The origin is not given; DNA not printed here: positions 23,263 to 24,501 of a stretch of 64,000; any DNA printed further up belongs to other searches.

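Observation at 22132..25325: ugd-rmd-gmd operon predicts UDP-glucuronate plus the rare sugar GDP-D-rhamnose; an rmlB-rmlD pair without rmlA/rmlC nearby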

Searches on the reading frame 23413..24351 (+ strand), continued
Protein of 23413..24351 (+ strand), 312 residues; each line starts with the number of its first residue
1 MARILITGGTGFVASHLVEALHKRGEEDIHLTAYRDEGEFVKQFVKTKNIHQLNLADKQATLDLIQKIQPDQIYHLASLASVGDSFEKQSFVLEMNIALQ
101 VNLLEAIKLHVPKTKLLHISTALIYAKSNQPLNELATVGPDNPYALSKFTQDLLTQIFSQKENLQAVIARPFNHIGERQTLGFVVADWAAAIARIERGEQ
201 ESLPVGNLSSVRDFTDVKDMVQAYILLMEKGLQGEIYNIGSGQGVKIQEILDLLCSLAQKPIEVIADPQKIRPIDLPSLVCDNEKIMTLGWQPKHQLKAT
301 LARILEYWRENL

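Call 54: search_solved_structures(query=window:23413-24351:+, max_evalue=1e-25, show_alignments=5)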
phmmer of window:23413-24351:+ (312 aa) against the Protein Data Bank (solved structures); distinct sequences matched with E-value up to 1e-25: 5.
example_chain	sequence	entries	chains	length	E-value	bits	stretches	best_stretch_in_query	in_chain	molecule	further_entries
2pk3_A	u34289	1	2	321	1.8e-50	175.5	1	3-310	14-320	GDP-6-deoxy-D-lyxo-4-hexulose reductase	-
6x3b_A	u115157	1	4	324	1.2e-41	146.6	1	51-310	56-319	GDP-6-deoxy-D-mannose reductase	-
7us5_A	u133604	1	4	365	1.8e-31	113.2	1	4-311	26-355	GDP-D-GLYCERO-D-MANNO-HEPTOSE 4,6-DEHYDRATASE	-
4zrm_A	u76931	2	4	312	3.5e-28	102.4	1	3-312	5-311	UDP-glucose 4-epimerase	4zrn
4lw8_A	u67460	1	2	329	2.1e-27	99.8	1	3-304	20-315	Putative epimerase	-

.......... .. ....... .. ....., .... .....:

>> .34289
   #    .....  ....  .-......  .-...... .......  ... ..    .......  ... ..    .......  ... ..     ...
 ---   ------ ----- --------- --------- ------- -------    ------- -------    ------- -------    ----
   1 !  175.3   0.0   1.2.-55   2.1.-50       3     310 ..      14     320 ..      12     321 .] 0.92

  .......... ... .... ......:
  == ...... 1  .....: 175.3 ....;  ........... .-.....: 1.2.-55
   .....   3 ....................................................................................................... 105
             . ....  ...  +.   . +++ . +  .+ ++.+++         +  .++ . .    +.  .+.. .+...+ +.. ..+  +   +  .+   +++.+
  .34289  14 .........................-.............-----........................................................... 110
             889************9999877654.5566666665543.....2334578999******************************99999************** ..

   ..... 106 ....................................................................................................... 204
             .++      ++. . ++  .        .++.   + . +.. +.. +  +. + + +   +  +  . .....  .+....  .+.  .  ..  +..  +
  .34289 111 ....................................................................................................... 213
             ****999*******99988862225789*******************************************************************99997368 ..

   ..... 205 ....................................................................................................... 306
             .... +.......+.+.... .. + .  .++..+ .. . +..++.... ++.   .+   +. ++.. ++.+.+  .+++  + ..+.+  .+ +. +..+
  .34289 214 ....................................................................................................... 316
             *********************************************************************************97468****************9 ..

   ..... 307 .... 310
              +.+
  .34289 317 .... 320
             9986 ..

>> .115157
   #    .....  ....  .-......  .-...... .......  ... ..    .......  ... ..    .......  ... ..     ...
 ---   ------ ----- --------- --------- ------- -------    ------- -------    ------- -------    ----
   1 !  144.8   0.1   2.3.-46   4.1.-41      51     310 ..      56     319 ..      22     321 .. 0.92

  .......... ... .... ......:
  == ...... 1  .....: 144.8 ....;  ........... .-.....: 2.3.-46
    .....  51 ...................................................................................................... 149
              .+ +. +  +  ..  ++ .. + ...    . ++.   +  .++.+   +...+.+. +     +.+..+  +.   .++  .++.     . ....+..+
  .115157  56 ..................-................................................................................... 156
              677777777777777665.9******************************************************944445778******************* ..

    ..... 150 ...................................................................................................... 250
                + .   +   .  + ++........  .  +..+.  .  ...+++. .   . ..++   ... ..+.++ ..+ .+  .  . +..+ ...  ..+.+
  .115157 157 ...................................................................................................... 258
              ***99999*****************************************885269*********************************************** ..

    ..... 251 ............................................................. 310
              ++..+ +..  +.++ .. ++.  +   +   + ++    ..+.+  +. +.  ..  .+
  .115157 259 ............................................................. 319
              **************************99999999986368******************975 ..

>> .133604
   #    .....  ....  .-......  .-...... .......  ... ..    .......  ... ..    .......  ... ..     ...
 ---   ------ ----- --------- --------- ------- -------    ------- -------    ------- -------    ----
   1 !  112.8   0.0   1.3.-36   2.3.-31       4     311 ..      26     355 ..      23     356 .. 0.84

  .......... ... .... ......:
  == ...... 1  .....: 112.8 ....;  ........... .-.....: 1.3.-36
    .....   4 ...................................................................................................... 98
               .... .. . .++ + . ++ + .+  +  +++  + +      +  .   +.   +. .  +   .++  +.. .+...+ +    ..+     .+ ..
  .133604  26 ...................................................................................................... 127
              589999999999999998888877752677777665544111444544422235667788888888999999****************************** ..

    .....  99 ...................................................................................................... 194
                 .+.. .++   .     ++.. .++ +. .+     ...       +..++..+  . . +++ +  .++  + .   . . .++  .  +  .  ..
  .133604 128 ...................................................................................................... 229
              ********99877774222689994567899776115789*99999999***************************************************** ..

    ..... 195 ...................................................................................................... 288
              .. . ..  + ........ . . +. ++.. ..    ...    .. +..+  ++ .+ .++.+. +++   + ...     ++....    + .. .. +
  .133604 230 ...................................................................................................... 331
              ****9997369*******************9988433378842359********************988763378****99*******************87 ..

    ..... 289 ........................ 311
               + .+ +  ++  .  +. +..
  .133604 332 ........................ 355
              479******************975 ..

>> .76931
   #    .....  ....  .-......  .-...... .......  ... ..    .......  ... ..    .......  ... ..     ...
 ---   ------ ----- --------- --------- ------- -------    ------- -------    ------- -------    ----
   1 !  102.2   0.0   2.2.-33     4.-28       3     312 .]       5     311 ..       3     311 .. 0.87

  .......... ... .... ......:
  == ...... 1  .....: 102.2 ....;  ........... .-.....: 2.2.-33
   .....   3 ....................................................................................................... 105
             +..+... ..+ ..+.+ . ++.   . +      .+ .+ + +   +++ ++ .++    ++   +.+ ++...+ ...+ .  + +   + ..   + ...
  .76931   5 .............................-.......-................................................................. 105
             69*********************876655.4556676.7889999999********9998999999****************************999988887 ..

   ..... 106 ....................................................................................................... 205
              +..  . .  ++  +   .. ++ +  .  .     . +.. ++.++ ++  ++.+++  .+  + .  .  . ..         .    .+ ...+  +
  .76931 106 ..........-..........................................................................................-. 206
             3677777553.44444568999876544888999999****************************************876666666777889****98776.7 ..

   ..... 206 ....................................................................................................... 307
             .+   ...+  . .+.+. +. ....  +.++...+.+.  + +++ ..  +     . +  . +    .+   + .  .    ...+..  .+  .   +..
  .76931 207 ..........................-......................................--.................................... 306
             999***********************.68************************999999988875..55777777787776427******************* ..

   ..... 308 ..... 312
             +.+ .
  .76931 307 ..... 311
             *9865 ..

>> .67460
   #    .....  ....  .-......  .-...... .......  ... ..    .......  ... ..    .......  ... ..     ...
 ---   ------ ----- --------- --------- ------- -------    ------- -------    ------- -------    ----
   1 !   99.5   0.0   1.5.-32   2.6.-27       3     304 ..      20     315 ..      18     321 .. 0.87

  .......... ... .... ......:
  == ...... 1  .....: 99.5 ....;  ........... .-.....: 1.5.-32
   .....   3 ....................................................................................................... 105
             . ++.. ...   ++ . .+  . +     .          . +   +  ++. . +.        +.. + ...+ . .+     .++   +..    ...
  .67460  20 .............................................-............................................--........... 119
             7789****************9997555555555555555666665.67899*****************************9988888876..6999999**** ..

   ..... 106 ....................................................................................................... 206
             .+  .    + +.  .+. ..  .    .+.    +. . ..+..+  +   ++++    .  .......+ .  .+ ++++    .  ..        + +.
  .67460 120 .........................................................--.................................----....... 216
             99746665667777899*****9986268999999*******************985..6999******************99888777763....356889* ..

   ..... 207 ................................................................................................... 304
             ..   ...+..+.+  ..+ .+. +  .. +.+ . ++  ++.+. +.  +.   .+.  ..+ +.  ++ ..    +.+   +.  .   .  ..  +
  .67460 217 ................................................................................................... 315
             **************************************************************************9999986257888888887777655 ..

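Call 64: find_encoding_contigs(protein=P0363, flank=4000, max_places=4)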
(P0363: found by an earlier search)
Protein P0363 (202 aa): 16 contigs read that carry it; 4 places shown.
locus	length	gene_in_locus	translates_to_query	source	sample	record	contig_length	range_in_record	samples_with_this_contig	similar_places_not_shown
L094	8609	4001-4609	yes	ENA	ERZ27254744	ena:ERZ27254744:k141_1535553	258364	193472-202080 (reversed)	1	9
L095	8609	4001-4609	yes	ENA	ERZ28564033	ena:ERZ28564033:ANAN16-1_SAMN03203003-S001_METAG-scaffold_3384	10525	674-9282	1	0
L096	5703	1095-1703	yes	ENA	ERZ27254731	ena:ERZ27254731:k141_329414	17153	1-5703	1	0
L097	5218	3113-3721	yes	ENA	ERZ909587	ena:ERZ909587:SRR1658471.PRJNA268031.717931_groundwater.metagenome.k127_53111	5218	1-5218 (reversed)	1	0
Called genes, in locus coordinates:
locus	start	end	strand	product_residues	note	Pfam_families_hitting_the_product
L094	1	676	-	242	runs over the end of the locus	PF03372:Exo_endo_phos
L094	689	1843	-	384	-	PF03979:Sigma70_r1_1, PF00140:Sigma70_r1_2, PF04542:Sigma70_r2, PF04539:Sigma70_r3, PF04545:Sigma70_r4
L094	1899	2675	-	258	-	PF00557:Peptidase_M24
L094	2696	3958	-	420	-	PF02073:Peptidase_M29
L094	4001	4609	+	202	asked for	PF00908:dTDP_sugar_isom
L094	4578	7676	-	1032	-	PF00580:UvrD-helicase, PF01443:Viral_helicase1 (faint), PF13086:AAA_11 (weak), PF13245:AAA_19, PF13604:AAA_30 (faint), PF13361:UvrD_C, PF13538:UvrD_C_2 (faint), PF12705:PDDEXK_1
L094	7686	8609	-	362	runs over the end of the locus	PF01207:Dus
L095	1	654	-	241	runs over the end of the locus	PF03372:Exo_endo_phos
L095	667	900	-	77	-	-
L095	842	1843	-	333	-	-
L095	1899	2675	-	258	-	PF00557:Peptidase_M24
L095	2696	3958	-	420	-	PF02073:Peptidase_M29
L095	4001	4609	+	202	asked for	PF00908:dTDP_sugar_isom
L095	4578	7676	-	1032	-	PF00580:UvrD-helicase, PF01443:Viral_helicase1 (faint), PF13086:AAA_11 (weak), PF13245:AAA_19, PF13604:AAA_30 (faint), PF13361:UvrD_C, PF13538:UvrD_C_2 (faint), PF12705:PDDEXK_1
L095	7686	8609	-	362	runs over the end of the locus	-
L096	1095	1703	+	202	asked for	PF00908:dTDP_sugar_isom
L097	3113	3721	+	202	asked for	PF00908:dTDP_sugar_isom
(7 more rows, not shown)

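Call 73: find_related_loci(query=window:23413-24351:+, collection=viral_contigs, flank=8000)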
Query window:23413-24351:+ (312 aa) in viral_contigs; peptide patterns used: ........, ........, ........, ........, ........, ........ (x = any residue, [..] = any of these).
16 stretches matched a pattern, but none encodes a relative of the query by tblastn (E <= 1e-3).

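Call 75: find_related_loci(query=A2, collection=viral_contigs, flank=8000)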
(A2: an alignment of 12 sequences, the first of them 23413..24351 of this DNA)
Query A2 (312 aa) in viral_contigs; peptide patterns used: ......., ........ (x = any residue, [..] = any of these).
466 stretches matched a pattern; 177 encode a relative of the query (tblastn E <= 1e-3); the best 80 are kept; 80 distinct loci.
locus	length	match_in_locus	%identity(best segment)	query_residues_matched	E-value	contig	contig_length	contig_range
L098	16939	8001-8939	34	3-312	6e-47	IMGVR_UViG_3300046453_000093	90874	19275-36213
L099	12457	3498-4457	29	1-312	1e-43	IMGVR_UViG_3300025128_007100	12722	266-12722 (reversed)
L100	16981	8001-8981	31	1-312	2e-43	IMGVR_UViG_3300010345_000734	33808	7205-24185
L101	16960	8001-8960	29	4-312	4e-42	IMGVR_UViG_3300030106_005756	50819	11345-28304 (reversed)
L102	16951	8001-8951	30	4-312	7e-42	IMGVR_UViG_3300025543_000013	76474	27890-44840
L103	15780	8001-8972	29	1-312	7e-41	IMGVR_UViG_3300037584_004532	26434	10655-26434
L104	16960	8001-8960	28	4-312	1e-39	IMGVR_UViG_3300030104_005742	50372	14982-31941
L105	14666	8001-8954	28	4-310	1e-38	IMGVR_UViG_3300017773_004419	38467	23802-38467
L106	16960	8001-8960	28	4-312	1e-38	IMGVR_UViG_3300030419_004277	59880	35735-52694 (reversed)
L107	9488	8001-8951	28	4-309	6e-38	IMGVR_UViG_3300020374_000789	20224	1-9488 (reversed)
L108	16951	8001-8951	28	4-309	1e-36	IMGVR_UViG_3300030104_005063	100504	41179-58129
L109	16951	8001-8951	29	4-309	1e-36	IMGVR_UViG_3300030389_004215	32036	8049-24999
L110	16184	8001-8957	30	1-310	2e-40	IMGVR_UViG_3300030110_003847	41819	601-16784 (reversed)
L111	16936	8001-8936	28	1-306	4e-32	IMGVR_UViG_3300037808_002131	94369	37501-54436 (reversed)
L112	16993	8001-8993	27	3-312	3e-31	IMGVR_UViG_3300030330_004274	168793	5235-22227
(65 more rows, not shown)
